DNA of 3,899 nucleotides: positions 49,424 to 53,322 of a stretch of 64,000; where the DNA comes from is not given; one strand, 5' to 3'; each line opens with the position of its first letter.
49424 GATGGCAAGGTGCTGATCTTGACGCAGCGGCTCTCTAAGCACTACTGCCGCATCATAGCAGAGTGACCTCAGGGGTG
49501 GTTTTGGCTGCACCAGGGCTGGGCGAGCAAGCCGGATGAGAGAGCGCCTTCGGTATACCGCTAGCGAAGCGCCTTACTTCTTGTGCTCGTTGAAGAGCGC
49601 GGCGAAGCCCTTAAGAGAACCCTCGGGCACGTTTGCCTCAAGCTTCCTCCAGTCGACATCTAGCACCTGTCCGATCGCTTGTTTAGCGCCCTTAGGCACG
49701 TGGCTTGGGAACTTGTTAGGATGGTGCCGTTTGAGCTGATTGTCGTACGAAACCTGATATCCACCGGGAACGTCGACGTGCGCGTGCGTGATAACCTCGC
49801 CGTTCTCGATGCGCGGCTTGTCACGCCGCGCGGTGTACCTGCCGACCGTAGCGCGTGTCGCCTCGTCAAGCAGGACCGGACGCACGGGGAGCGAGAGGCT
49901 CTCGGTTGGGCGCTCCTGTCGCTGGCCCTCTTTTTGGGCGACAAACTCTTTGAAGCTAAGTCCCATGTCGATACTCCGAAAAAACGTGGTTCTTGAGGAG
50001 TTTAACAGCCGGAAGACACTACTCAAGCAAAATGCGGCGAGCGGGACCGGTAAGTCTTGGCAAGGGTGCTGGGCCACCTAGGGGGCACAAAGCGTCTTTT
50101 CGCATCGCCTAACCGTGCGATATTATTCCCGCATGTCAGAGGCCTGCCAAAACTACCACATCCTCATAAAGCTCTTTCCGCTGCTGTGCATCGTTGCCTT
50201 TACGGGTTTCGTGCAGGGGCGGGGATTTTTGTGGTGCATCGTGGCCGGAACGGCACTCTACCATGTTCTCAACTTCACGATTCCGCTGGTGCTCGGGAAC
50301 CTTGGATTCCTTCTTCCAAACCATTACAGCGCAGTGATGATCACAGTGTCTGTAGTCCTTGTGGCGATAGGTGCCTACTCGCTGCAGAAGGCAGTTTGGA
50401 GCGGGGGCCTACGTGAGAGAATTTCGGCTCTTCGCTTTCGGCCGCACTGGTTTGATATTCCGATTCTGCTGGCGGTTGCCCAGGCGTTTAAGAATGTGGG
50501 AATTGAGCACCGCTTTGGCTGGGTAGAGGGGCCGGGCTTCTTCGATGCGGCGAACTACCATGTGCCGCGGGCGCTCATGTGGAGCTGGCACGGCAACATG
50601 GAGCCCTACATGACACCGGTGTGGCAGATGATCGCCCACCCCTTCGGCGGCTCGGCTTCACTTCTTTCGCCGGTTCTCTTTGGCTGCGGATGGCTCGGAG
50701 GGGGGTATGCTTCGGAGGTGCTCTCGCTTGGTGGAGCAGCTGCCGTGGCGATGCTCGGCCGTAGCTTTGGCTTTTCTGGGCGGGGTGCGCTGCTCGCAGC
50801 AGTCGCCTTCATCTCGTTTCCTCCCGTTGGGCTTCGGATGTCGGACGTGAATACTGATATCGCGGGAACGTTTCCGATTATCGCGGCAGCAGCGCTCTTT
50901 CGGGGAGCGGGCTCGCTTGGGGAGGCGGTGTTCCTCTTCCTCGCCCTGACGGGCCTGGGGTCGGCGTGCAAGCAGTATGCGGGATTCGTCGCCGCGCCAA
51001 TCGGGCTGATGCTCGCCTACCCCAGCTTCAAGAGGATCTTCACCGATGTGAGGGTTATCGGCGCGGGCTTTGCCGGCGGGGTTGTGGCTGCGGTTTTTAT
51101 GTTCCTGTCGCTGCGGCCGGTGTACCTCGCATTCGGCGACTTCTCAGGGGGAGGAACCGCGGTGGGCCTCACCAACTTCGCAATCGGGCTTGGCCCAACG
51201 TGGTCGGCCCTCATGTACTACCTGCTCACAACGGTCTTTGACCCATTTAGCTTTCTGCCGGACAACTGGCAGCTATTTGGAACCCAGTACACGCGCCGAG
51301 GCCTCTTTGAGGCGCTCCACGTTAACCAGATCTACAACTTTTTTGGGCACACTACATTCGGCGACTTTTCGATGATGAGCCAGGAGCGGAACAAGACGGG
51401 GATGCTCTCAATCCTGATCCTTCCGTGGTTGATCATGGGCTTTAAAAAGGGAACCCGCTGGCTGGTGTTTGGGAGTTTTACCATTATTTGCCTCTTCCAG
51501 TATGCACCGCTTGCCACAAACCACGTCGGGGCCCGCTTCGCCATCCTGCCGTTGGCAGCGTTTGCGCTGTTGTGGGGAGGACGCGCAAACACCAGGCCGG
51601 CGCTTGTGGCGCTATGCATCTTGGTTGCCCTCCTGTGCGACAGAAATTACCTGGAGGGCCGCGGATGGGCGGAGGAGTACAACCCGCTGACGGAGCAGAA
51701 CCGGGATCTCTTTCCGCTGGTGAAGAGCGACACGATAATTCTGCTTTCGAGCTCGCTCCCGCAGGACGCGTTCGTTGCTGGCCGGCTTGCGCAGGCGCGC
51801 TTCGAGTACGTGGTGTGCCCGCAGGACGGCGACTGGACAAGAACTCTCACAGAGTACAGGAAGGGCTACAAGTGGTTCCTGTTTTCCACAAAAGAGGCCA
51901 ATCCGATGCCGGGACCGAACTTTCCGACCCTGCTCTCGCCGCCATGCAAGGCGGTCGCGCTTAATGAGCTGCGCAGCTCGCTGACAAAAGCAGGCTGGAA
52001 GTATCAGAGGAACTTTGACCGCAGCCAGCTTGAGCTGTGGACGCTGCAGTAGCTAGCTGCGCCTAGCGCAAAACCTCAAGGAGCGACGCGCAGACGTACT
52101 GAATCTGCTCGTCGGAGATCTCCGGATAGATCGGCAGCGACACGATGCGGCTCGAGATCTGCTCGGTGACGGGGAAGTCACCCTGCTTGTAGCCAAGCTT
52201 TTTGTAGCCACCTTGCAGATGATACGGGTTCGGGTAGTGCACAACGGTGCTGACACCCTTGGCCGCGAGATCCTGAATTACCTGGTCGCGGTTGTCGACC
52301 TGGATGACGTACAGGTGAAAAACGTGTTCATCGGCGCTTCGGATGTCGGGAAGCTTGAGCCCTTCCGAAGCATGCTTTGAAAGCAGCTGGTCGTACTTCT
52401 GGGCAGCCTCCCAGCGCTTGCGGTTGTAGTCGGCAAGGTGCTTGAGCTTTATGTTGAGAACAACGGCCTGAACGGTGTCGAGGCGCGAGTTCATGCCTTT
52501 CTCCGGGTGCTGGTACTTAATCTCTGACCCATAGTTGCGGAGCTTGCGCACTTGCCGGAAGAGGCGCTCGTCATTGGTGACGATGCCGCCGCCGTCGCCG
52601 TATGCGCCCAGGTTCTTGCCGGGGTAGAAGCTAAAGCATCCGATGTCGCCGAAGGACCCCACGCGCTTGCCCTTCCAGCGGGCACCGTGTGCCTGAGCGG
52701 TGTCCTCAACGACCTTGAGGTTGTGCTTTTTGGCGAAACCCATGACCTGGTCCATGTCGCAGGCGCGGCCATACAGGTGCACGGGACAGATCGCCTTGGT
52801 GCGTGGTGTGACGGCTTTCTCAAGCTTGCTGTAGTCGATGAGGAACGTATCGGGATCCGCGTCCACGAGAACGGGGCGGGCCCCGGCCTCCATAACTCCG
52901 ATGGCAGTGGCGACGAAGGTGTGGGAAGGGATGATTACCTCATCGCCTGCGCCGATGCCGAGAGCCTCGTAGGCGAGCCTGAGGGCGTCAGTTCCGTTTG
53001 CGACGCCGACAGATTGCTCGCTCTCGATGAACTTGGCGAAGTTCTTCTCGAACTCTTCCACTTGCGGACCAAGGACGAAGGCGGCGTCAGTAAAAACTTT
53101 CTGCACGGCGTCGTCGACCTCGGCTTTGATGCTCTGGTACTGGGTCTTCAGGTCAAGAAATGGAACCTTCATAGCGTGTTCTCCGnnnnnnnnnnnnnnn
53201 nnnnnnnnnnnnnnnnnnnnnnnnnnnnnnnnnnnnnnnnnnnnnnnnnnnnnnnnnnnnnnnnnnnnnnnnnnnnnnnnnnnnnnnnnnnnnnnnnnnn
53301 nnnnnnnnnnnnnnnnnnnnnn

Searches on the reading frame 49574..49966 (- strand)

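Call 59: search_protein_families(library=ncbifam, proteins=[window:49574-49966:-], max_evalue=0.01)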
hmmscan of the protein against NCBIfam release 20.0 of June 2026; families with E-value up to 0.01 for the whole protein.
window:49574-49966:- (130 aa): 0 families

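Call 81: search_protein_families(library=padloc, proteins=[window:49574-49966:-], max_evalue=0.01)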
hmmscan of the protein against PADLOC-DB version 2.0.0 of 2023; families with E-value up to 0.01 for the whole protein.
window:49574-49966:- (130 aa): 0 families

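Call 88: search_protein_families(library=pfam, proteins=[window:49577-49966:-], max_evalue=1)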
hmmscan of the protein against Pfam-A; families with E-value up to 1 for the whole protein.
window:49577-49966:- (130 aa): 1 family
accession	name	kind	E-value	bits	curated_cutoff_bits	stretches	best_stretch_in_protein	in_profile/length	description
PF01340.26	MetJ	-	0.062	13.7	25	1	15-92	18-89/97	Met Apo-repressor, MetJ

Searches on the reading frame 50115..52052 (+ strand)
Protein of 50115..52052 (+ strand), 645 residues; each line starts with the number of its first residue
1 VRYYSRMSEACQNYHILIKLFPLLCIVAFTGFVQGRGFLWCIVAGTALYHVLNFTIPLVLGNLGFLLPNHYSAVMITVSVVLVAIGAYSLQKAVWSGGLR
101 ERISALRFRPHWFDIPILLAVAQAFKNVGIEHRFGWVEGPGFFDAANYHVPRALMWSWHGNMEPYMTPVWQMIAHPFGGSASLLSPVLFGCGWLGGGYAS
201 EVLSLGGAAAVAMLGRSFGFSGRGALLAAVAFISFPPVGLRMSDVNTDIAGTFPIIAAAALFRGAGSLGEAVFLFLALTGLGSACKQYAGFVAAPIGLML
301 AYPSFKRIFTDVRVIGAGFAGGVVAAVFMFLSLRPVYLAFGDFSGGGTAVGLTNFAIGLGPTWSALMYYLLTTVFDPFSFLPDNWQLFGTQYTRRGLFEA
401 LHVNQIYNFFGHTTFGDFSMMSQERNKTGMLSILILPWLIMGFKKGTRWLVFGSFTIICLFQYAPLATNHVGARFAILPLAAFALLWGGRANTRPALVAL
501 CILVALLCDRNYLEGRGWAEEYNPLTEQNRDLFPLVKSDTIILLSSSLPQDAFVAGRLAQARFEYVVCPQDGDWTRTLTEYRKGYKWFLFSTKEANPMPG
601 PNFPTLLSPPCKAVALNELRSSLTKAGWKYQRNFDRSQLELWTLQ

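Call 7: search_protein_families(library=pfam, proteins=[window:50115-52052:+], max_evalue=0.01)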
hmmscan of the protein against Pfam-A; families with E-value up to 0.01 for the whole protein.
window:50115-52052:+ (645 aa): 0 families

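Call 59: search_protein_families(library=ncbifam, proteins=[window:50115-52052:+], max_evalue=0.01)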
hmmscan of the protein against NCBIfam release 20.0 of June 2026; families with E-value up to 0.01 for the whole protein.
window:50115-52052:+ (645 aa): 0 families

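Call 81: search_protein_families(library=padloc, proteins=[window:50115-52052:+], max_evalue=0.01)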
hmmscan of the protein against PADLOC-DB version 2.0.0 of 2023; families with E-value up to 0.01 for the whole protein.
window:50115-52052:+ (645 aa): 0 families

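Call 87: search_solved_structures(query=window:50115-52049:+, max_evalue=1)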
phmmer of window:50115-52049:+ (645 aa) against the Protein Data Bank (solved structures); distinct sequences matched with E-value up to 1: 2.
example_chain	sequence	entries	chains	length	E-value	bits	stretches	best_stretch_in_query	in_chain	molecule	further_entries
7nhn_f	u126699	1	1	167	0.85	11.1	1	171-213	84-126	30S ribosomal protein S5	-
8uu4_e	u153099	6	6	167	0.87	11.1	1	171-213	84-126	Small ribosomal subunit protein uS5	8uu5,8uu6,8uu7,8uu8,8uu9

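Call 88: search_protein_families(library=pfam, proteins=[window:50115-52049:+], max_evalue=1)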
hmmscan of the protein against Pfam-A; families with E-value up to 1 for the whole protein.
window:50115-52049:+ (645 aa): 0 families

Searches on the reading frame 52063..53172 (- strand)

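Call 7: search_protein_families(library=pfam, proteins=[window:52063-53172:-], max_evalue=0.01)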
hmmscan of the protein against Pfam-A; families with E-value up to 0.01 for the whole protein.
window:52063-53172:- (369 aa): 5 families
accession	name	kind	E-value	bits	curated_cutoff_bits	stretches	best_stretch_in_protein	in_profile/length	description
PF01041.23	DegT_DnrJ_EryC1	-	2.3e-120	402.5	19.8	1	14-364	2-359/360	DegT/DnrJ/EryC1/StrS aminotransferase family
PF00155.27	Aminotran_1_2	-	1.4e-12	48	19.7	1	24-213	29-246/361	Aminotransferase class I and II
PF00266.25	Aminotran_5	-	4.6e-07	29.6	21.5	1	34-276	41-296/371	Aminotransferase class-V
PF01053.26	Cys_Met_Meta_PP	-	2.1e-05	23.7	27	1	36-181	52-195/381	Cys/Met metabolism PLP-dependent enzyme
PF01212.27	Beta_elim_lyase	-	8.4e-05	22.5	27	1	29-190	25-203/288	Beta-eliminating lyase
